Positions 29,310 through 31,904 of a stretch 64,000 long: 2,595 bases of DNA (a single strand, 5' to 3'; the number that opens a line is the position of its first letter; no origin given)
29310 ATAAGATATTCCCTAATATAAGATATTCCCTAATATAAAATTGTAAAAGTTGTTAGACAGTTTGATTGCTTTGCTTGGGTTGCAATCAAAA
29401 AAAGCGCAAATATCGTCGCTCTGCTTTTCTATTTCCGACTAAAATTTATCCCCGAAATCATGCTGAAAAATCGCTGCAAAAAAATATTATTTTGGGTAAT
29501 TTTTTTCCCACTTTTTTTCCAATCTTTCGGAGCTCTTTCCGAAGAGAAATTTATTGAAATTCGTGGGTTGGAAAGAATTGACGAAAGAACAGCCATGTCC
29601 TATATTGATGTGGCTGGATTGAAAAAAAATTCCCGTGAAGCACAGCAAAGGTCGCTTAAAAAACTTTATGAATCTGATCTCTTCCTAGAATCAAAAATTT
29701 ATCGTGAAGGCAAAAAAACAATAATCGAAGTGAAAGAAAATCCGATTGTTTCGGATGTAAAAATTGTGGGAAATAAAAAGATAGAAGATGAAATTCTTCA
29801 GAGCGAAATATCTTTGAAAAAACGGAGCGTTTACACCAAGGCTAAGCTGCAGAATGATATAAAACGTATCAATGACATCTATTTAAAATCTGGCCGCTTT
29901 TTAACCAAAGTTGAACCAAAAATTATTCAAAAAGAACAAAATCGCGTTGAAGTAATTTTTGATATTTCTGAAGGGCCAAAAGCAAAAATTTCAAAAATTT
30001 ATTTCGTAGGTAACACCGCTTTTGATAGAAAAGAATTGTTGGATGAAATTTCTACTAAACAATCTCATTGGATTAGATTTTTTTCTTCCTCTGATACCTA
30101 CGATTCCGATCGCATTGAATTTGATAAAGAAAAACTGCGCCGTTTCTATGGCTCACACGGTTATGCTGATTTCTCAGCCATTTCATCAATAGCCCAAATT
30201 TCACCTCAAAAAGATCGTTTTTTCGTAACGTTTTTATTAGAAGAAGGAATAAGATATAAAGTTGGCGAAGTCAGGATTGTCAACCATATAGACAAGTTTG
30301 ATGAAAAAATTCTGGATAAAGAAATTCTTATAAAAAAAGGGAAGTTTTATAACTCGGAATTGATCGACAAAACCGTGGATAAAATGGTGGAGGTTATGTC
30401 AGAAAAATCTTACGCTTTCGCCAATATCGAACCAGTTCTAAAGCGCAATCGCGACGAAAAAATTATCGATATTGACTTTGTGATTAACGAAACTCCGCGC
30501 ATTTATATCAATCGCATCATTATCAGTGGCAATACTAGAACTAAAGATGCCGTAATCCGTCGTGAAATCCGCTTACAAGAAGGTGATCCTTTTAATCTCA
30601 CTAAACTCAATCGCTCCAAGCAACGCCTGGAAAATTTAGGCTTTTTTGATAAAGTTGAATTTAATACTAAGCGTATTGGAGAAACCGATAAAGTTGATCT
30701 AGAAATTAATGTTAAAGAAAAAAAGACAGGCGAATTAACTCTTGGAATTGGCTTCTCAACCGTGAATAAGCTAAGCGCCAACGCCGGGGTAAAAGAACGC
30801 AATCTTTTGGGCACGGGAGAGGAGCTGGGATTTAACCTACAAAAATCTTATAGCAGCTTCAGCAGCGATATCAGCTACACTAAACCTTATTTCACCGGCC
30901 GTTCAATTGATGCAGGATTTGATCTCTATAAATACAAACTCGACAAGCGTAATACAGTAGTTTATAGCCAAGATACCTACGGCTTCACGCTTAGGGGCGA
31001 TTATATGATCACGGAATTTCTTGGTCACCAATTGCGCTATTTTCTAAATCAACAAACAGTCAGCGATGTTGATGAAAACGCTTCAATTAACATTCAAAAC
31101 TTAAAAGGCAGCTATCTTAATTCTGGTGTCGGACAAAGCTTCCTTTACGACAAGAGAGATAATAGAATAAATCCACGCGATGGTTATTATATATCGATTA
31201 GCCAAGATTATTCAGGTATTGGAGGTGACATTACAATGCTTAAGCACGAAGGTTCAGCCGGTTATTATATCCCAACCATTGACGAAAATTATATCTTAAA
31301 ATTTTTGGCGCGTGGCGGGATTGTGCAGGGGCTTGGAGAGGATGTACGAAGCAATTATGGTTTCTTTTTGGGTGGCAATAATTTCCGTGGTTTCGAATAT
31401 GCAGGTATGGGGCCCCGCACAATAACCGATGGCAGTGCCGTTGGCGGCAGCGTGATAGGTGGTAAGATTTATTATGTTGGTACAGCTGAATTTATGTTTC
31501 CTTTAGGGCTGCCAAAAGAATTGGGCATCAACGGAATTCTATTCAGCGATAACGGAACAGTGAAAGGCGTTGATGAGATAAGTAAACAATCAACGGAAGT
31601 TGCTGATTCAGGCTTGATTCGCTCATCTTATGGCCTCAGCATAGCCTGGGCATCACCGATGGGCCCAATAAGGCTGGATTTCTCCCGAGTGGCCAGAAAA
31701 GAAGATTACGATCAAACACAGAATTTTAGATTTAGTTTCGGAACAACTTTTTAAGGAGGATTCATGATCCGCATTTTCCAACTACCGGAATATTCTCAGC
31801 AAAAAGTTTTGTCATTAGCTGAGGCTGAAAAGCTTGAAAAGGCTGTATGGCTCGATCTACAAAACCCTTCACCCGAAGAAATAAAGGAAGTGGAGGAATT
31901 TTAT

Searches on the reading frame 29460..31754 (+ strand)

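Call 7: search_protein_families(library=ncbifam, proteins=[window:29460-31754:+], max_evalue=0.00001)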
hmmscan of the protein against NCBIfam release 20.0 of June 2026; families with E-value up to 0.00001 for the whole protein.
window:29460-31754:+ (764 aa): 6 families
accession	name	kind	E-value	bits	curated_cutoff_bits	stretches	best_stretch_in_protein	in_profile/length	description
TIGR03303.1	OM_YaeT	equivalog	2e-210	701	297.15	1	32-764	6-741/741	outer membrane protein assembly factor BamA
NF008287.0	PRK11067.1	subfamily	3.4e-92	310.1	1181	1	28-764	21-802/802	outer membrane protein assembly factor BamA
NF047950.2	ATportTamA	equivalog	1.2e-28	100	625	2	359-762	192-567/569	autotransporter assembly complex protein TamA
NF052279.1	lipo_TamL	exception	2.5e-16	59.3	400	1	348-470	257-386/747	translocation and assembly module lipoprotein TamL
NF058613.1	OMPAssmBamADein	equivalog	1.1e-15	56.7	1050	1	356-477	414-542/857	outer membrane protein assembly factor BamA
TIGR00992.1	3a0901s03IAP75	subfamily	1.1e-11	43.8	1163.25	1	275-481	192-424/718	IAP75 family chloroplast envelope protein translocase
